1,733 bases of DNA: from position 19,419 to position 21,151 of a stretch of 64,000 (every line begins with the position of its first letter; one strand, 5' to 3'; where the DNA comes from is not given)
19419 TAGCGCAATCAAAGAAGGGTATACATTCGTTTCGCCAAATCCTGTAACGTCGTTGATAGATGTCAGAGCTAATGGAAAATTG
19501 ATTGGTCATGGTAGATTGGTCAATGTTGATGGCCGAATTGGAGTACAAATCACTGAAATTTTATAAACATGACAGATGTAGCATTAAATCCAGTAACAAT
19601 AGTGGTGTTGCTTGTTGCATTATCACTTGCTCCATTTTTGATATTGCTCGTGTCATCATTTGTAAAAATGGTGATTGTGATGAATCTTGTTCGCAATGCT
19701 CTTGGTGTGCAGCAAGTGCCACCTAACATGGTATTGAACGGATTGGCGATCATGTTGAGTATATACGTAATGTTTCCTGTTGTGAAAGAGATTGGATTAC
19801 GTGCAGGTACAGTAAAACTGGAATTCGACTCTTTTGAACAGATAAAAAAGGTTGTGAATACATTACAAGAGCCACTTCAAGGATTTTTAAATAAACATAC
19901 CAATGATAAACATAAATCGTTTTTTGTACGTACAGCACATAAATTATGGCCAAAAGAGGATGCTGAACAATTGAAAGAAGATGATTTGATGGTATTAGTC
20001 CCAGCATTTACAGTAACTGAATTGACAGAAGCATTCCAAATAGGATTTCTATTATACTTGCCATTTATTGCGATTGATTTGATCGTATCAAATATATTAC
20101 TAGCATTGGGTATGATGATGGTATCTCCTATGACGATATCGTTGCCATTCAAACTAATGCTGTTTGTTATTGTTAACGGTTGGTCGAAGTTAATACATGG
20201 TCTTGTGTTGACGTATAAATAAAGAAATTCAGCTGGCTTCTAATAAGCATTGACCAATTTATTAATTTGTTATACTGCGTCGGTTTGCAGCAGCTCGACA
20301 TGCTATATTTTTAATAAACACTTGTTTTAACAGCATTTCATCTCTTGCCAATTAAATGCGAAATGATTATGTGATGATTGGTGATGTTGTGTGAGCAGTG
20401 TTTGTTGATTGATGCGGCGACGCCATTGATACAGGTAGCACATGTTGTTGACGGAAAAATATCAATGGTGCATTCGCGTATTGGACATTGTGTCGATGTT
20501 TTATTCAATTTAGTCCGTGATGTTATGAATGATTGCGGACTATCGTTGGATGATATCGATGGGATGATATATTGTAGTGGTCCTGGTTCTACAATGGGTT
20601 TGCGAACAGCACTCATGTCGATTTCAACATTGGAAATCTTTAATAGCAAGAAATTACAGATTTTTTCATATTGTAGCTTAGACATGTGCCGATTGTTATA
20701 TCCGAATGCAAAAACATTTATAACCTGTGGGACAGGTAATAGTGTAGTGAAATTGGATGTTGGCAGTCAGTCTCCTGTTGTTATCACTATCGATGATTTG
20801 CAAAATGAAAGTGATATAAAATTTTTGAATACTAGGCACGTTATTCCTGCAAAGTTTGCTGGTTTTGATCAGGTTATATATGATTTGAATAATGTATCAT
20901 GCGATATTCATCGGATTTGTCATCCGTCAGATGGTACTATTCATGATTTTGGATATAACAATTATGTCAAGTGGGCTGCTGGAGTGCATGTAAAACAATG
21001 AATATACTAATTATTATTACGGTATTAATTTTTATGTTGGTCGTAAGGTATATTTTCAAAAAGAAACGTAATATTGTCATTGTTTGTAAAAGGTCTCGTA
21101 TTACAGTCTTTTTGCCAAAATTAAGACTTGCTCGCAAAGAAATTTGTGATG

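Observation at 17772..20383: Second T3SS fragment: two tandem SpoA-domain genes plus sctR, cut off before sctS/T/U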

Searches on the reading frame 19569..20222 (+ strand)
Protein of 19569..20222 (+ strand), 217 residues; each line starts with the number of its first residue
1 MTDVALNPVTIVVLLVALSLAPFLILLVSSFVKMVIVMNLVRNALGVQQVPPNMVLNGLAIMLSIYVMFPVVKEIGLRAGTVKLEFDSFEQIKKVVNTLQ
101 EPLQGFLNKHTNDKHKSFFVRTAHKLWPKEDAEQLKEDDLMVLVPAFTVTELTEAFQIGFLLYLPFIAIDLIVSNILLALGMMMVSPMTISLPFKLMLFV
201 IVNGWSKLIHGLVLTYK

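Call 3: search_protein_families(library=pfam, proteins=[window:19569-20222:+], max_evalue=0.1)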
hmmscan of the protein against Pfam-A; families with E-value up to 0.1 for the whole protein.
window:19569-20222:+ (217 aa): 1 family
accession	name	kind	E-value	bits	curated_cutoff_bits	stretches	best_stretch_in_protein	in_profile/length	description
PF00813.25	FliP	-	1.9e-67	227.3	26.9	1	14-212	1-191/191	FliP family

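Call 4: search_protein_families(library=ncbifam, proteins=[window:19569-20222:+], max_evalue=0.1)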
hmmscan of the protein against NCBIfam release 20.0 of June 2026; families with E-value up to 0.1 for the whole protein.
window:19569-20222:+ (217 aa): 6 families
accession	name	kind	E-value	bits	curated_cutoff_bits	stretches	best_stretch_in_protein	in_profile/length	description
NF009438.0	PRK12797.1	subfamily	4.4e-89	297.9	179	1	5-217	5-217/217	EscR/YscR/HrcR family type III secretion system export apparatus protein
TIGR01102.1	yscR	equivalog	2.1e-83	279.1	208.6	1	12-212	2-202/202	type III secretion system export apparatus subunit SctR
NF009437.0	PRK12796.1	equivalog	1.8e-62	210.9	263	1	7-216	4-217/223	EscR/YscR/HrcR family type III secretion system export apparatus protein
TIGR01103.1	fliP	equivalog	7.4e-57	192.3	217.45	1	14-214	1-195/197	flagellar type III secretion system pore protein FliP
NF001974.0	PRK00756.1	subfamily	0.054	13.1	295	1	29-84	74-128/197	acyltransferase NodA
TIGR04245.1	nodulat_NodA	subfamily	0.059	12.9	175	1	30-87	71-127/193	NodA family N-acyltransferase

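Call 11: find_related_loci(query=window:19569-20222:+, collection=genome_contigs, flank=6000)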
Query window:19569-20222:+ (217 aa) in genome_contigs; peptide patterns used: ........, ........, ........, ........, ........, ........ (x = any residue, [..] = any of these).
600 stretches matched a pattern (row limit reached: there are more); 550 encode a relative of the query (tblastn E <= 1e-3); the best 80 are kept; 80 distinct loci.
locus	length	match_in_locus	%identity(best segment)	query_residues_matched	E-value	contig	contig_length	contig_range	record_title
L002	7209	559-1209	82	1-217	3e-119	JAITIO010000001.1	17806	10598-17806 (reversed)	MAG: Puniceicoccales bacterium isolate Pcl387_bin12 k119_860938, whole genome shotgun sequence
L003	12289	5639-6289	82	1-217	5e-119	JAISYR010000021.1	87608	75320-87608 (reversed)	MAG: Puniceicoccales bacterium isolate Nc350_bin44 k119_4207076, whole genome shotgun sequence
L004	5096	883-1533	81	1-217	1e-118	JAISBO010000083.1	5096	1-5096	MAG: Puniceicoccales bacterium isolate Gx481_bin23 k119_422319, whole genome shotgun sequence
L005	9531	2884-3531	80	2-217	7e-116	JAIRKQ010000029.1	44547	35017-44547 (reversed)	MAG: Puniceicoccales bacterium isolate Cc175_bin120 k119_1270197, whole genome shotgun sequence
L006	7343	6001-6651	68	1-217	3e-97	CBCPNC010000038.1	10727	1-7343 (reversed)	MAG: uncultured Opitutia bacterium isolate metabat2_coassembly.10_MAGs genome assembly, contig: k87_779162, whole genome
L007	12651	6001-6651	68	1-217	8e-97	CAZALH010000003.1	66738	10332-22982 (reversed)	MAG TPA_asm: uncultured Opitutales bacterium isolate SRP141132_co4_295 genome assembly, contig: NODE_206_length_66738_co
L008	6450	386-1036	63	1-217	4e-94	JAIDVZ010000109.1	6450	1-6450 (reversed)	MAG: Opitutales bacterium isolate SC0372_S2_13 SC0372_S2_13_contig_109, whole genome shotgun sequence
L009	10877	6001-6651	63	1-217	2e-91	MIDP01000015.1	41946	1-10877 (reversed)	MAG: Verrucomicrobia bacterium GWF2_51_19 gwf2_scaffold_1543, whole genome shotgun sequence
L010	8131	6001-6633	62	7-217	2e-88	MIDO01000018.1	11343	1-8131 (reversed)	MAG: Verrucomicrobia bacterium GWC2_42_7 gwc2_scaffold_13404, whole genome shotgun sequence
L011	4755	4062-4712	59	1-217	2e-86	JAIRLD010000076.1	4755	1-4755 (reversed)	MAG: Puniceicoccales bacterium isolate Cc175_bin33 k119_1404582, whole genome shotgun sequence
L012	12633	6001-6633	62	7-217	2e-86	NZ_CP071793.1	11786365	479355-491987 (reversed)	Sulfidibacter corallicola strain M133 chromosome, complete genome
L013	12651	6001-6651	60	1-216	2e-86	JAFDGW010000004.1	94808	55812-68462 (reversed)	MAG: Deltaproteobacteria bacterium isolate Meg22_1012_Bin_341 Meg22_1012_Bin_341_scaffold_220, whole genome shotgun sequ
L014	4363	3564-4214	58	1-217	2e-85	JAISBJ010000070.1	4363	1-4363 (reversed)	MAG: Puniceicoccales bacterium isolate Gx481_bin202 k119_527568, whole genome shotgun sequence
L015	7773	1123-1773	59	1-216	3e-85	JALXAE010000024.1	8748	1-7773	MAG: Syntrophobacterales bacterium isolate T2_metabat1_scaf2bin.240 T2_NODE_11785_length_8748_cov_2.240343, whole genome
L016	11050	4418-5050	60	7-217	7e-85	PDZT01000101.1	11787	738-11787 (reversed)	MAG: Deltaproteobacteria bacterium YD0425bin50 scaffold925, whole genome shotgun sequence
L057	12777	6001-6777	48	2-216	2e-76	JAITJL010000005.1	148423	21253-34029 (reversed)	MAG: Puniceicoccales bacterium isolate Pcl387_bin165 k119_337577, whole genome shotgun sequence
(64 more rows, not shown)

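Call 33: search_solved_structures(query=A2, max_evalue=0.01, show_alignments=3)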
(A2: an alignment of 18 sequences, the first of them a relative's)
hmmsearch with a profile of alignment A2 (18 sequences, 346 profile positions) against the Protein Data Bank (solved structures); distinct sequences matched with E-value up to 0.01: 11.
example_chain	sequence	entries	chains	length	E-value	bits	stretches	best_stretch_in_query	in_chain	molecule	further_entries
3uep_A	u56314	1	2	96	5.8e-20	75.3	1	267-343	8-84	YscQ-C, type III secretion protein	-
1o6a_A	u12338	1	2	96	5.3e-18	68.8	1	267-344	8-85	putative flagellar motor switch protein FliN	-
1yab_A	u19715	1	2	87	2.7e-17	66.5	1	277-344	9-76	chemotaxis protein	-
4yxb_A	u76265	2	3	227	3.9e-15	59.4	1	275-343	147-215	Flagellar motor switch protein FliM,Flagellar motor switch protein FliN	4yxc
8umd_D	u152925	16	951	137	6e-15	58.8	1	275-343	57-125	Flagellar motor switch protein FliN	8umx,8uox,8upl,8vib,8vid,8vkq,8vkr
4tt9_A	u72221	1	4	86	2.7e-13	53.3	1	267-343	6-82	Surface presentation of antigens protein SpaO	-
4yxb_D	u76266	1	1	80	7.4e-12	48.6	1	285-343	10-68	FliM::FliN fragment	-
4yx1_A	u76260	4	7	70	1.4e-11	47.7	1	279-343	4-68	Surface presentation of antigens protein SpaO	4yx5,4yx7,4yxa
5xrw_C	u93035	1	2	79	6e-11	45.6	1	282-343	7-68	FliY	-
1o9y_A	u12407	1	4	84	7.1e-11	45.4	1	269-344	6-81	HRCQ2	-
5xrw_A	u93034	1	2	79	6.2e-06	29.1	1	283-342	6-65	FliN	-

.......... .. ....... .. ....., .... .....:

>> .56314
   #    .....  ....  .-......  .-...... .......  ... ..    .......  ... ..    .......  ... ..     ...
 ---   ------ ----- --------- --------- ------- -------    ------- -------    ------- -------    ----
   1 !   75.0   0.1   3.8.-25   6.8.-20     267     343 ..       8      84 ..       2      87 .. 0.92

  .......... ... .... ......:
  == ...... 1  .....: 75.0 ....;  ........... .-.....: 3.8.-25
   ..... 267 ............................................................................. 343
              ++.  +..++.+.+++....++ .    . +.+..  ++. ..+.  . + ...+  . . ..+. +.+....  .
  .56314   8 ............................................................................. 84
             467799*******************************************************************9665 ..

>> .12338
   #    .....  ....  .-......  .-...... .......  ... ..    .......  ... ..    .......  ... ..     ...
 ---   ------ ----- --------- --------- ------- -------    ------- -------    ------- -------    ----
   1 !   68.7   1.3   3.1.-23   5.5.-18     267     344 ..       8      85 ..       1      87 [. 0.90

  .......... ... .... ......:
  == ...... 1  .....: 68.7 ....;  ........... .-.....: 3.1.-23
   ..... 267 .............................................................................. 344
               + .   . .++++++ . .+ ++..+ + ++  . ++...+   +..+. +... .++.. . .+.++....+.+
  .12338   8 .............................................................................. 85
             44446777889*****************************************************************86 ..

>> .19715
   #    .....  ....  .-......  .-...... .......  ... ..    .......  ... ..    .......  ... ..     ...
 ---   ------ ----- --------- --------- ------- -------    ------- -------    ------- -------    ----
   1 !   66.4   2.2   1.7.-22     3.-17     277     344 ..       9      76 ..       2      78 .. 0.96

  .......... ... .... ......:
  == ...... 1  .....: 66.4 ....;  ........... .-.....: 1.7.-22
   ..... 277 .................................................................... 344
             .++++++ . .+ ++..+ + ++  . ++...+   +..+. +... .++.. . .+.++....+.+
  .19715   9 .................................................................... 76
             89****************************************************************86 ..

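Call 44: find_homologous_proteins(query=A4, max_evalue=1e-20)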
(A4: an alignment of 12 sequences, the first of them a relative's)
Query A4 (12 sequences) (350 aa, profile of the alignment): 6985 proteins with E <= 1e-20 among 8000 candidates; the best 120 are listed.
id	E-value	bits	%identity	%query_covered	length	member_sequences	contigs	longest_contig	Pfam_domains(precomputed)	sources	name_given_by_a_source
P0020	7.1e-183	626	51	100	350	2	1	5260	PF01312.25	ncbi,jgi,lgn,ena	-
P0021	5.2e-182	623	50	99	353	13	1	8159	PF01312.25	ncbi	-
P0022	1.5e-181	621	50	99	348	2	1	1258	PF01312.25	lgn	-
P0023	1.4e-180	618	50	97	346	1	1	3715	PF01312.25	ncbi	-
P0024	1.3e-179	615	48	98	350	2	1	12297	PF01312.25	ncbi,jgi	ncbi:MAG: hypothetical protein RIQ93_949 [Verrucomicrobiota bacterium]|jgi:type III secretion protei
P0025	2.2e-179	614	49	99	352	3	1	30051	PF01312.25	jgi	jgi:type III secretion protein U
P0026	4.9e-178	610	49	99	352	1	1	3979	PF01312.25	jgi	jgi:type III secretion protein U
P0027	1.6e-177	608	51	99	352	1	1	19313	PF01312.25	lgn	-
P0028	1.8e-177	608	50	98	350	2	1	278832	PF01312.25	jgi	jgi:type III secretion protein U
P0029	3.0e-177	607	51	99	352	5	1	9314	PF01312.25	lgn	-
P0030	3.2e-177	607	51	98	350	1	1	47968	PF01312.25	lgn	-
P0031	4.0e-177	607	48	98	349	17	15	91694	PF01312.25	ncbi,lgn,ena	-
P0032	4.1e-177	607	49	99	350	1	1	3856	PF01312.25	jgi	-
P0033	1.2e-176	605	48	99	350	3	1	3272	PF01312.25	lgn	-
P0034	1.3e-176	605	49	99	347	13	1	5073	PF01312.25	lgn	-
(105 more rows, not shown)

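Call 47: find_encoding_contigs(protein=P0021, flank=10000, max_places=3)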
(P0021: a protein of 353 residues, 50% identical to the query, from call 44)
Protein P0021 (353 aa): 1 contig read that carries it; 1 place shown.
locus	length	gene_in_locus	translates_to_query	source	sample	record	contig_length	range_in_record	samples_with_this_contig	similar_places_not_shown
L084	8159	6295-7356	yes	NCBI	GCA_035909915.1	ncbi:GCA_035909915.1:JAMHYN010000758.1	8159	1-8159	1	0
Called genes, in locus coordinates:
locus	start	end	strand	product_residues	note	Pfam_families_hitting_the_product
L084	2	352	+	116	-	?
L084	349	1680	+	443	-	PF02874:ATP-synt_ab_N (weak), PF00006:ATP-synt_ab, PF18269:T3SS_ATPase_C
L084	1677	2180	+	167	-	-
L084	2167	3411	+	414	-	-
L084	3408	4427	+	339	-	PF28396:SepQ_C (weak), PF01052:FliMN_C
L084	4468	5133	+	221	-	PF00813:FliP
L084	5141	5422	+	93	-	PF01313:Bac_export_3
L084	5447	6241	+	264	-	PF01311:Bac_export_1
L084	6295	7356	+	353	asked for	PF01312:Bac_export_2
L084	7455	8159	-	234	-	?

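Call 69: list_cluster_members(proteins=[P0001, P0002, window:19569-20222:+])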
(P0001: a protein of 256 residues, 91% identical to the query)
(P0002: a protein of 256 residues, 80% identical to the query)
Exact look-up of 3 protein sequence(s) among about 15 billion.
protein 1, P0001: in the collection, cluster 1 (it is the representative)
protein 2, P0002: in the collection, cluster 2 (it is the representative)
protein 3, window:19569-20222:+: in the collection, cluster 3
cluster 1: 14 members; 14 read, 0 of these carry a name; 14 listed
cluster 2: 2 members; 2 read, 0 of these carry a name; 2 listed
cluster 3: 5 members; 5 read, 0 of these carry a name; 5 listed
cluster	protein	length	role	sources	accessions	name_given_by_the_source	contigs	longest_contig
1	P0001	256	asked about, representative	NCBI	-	-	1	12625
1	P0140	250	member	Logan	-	-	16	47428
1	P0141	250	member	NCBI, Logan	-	-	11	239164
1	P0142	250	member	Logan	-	-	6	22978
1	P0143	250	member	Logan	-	-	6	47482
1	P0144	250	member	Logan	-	-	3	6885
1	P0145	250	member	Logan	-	-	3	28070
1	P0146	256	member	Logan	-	-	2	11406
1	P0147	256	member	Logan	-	-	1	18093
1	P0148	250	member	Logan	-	-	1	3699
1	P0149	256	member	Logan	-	-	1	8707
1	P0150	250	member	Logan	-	-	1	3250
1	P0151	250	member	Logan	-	-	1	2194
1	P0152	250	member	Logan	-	-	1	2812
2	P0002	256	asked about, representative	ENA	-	-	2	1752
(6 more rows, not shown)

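Call 73: search_protein_families(library=pfam, proteins=[L057:7262-7969:+, L057:8193-9101:+, L057:9121-10197:+, L057:10318-11442:-, L057:11635-12756:-, L009:7150-8286:-, L009:8439-9308:-, L009:9313-10155:-, L003:1691-3265:+, L006:1939-3483:+], max_evalue=0.001)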
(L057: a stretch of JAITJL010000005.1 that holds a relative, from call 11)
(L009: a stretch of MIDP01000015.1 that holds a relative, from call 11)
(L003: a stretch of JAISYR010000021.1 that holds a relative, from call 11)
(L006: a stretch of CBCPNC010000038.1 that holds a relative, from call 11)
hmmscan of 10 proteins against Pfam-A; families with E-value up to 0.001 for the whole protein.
L057:7262-7969:+ (235 aa): 3 families
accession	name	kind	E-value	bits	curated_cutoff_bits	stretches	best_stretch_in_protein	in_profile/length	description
PF00132.30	Hexapep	-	1.4e-14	53.5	27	2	103-135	2-34/36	Bacterial transferase hexapeptide (six repeats)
PF25084.1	LbH_EIF2B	-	5.6e-09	36.4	54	1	85-170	4-88/105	EIF2B subunit epsilon LbH domain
PF24894.1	Hexapep_GlmU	-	0.00029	21.3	23.3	1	120-178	18-75/104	GlmU-like, C-terminal hexapeptide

L057:8193-9101:+ (302 aa): 1 family
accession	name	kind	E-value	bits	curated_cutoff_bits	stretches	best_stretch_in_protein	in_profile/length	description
PF02517.21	Rce1-like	-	1.1e-10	42.1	22.4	1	133-247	5-90/93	Type II CAAX prenyl endopeptidase Rce1-like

L057:9121-10197:+ (358 aa): 1 family
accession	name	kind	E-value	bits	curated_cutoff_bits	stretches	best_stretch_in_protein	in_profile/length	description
PF07690.21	MFS_1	-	1.2e-15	57.7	33.4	1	13-351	4-347/347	Major Facilitator Superfamily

L057:10318-11442:- (374 aa): 3 families
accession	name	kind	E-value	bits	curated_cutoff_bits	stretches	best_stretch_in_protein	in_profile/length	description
PF01041.23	DegT_DnrJ_EryC1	-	2.4e-110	369.6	19.8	1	18-365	5-357/360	DegT/DnrJ/EryC1/StrS aminotransferase family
PF00155.27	Aminotran_1_2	-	8.9e-07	28.8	19.7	1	39-159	44-186/361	Aminotransferase class I and II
PF01053.26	Cys_Met_Meta_PP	-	9.6e-06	24.8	27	1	39-217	54-231/381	Cys/Met metabolism PLP-dependent enzyme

L057:11635-12756:- (373 aa): 4 families
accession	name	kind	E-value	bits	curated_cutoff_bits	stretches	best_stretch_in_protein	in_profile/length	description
PF01406.26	tRNA-synt_1e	-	2.8e-77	260.5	27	1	2-218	93-300/301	tRNA synthetases class I (C) catalytic domain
PF09334.17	tRNA-synt_1g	-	0.00017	20.9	20.1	1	154-211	311-366/391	tRNA synthetases class I (M)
PF09190.17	DALR_2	-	0.00063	20.7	22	0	261-290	2-31/57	DALR domain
PF00133.28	tRNA-synt_1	-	0.00077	18.8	22.7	0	154-207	359-411/414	tRNA synthetases class I (I, L, M and V)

L009:7150-8286:- (378 aa): 1 family
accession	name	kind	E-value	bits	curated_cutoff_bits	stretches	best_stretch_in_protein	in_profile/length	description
PF01458.23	SUFBD_core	-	1.7e-58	198.3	27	1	126-351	5-232/232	SUF system FeS cluster assembly, SufBD core domain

L009:8439-9308:- (289 aa): 2 families
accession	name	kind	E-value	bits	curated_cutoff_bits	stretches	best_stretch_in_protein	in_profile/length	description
PF08668.18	HDOD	-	4.4e-55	186.7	22.9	1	17-211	1-195/196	HDOD domain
PF01966.28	HD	-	9.3e-09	36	22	1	110-229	2-110/116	HD domain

L009:9313-10155:- (280 aa): 3 families
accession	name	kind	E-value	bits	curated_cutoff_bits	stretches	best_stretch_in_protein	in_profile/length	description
PF01739.24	CheR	-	3.3e-52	177.2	27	1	73-269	1-190/195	CheR methyltransferase, SAM binding domain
PF03705.20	CheR_N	-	5.7e-08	32.8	27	1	11-58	6-53/53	CheR methyltransferase, all-alpha domain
PF08242.18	Methyltransf_12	-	0.00026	22.1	30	0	197-250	49-98/98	Methyltransferase domain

L003:1691-3265:+ (524 aa): 0 families

L006:1939-3483:+ (514 aa): 1 family
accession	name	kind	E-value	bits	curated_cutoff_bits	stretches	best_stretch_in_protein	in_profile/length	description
PF03219.20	TLC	-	9.1e-177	589.2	21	1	5-501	3-490/491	TLC ATP/ADP transporter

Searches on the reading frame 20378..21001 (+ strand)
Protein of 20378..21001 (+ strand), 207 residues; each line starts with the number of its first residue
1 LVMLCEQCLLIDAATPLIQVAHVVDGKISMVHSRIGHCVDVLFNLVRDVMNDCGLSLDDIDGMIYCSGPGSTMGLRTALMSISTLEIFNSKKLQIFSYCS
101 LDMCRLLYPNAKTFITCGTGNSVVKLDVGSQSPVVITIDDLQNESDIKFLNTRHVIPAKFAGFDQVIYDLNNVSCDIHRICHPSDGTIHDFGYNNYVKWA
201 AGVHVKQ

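Call 3: search_protein_families(library=pfam, proteins=[window:20378-21001:+], max_evalue=0.1)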
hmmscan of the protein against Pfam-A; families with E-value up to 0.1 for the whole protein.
window:20378-21001:+ (207 aa): 1 family
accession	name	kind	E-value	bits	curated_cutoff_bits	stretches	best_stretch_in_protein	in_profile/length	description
PF00814.31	TsaD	-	4.5e-06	27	24.8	1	42-86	33-77/264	tRNA N6-adenosine threonylcarbamoyltransferase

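Call 4: search_protein_families(library=ncbifam, proteins=[window:20378-21001:+], max_evalue=0.1)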
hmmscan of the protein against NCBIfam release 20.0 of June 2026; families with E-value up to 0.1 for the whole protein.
window:20378-21001:+ (207 aa): 4 families
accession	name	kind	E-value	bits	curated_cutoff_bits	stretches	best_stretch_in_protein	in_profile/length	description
TIGR03725.1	T6A_YeaZ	equivalog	5.5e-10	39.6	69.3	1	9-107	2-100/212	tRNA (adenosine(37)-N6)-threonylcarbamoyltransferase complex dimerization subunit type 1 TsaB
TIGR03722.2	arch_KAE1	equivalog_domain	0.019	14.1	375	1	37-91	45-99/323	KEOPS complex N(6)-L-threonylcarbamoyladenine synthase Kae1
TIGR03723.1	T6A_TsaD_YgjD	equivalog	0.044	12.9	296.1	1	39-92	50-103/314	tRNA (adenosine(37)-N6)-threonylcarbamoyltransferase complex transferase subunit TsaD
NF004811.0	PRK06158.1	subfamily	0.085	11.8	421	0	27-76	17-66/384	acetyl-CoA acetyltransferase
